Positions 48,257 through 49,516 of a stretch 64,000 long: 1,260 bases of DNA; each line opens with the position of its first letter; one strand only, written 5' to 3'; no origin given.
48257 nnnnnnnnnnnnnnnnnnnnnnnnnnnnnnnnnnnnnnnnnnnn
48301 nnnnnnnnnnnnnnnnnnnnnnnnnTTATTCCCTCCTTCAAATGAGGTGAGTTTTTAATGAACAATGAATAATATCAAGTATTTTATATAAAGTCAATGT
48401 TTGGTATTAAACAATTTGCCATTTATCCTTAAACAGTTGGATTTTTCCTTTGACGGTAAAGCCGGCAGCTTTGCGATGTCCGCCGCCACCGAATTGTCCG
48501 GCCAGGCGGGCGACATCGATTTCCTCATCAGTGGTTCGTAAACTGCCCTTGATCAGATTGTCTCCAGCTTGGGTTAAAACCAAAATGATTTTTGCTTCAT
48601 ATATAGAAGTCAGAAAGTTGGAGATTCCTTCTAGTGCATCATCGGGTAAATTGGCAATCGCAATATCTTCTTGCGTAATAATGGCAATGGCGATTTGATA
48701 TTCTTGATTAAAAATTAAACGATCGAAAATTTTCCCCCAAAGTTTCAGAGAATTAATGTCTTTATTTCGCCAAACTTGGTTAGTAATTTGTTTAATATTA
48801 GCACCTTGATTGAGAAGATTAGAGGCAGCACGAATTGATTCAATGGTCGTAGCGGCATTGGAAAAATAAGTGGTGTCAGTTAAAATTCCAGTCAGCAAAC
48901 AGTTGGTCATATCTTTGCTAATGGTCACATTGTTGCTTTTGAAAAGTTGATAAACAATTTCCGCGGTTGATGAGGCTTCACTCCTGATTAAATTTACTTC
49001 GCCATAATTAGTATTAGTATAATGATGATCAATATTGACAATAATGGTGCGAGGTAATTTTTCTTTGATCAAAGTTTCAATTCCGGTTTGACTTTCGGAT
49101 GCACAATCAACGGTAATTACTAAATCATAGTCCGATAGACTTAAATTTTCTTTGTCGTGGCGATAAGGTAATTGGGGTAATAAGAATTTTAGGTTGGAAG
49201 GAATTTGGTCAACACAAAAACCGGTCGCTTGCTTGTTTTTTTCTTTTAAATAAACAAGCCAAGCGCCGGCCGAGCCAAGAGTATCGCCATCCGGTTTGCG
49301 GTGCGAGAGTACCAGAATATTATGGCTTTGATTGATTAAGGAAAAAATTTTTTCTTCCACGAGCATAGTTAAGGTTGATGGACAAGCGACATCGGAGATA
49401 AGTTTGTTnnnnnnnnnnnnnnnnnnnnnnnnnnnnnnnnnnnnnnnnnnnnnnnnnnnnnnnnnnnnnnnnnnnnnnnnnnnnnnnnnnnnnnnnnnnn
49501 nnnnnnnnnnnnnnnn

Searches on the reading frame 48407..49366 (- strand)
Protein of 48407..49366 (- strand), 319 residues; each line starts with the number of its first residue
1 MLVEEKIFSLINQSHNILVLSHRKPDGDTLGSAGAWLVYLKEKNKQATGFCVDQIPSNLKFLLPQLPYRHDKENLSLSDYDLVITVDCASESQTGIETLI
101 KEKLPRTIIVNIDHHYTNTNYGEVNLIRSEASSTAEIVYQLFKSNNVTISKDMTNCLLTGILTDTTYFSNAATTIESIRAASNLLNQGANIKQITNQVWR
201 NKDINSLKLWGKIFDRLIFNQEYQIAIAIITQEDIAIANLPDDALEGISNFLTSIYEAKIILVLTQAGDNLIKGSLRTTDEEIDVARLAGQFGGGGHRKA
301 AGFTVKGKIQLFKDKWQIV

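Call 64: search_protein_families(library=pfam, proteins=[window:48407-49366:-], max_evalue=0.00001)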
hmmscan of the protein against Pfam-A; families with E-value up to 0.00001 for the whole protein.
window:48407-49366:- (319 aa): 2 families
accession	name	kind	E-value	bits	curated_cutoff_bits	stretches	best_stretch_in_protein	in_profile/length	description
PF01368.27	DHH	-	3.4e-21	76.2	28.1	1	16-161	1-125/125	DHH family, N-terminal domain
PF02272.25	DHHA1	-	1.5e-11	45.1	25.9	1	238-310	11-90/102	DHHA1 domain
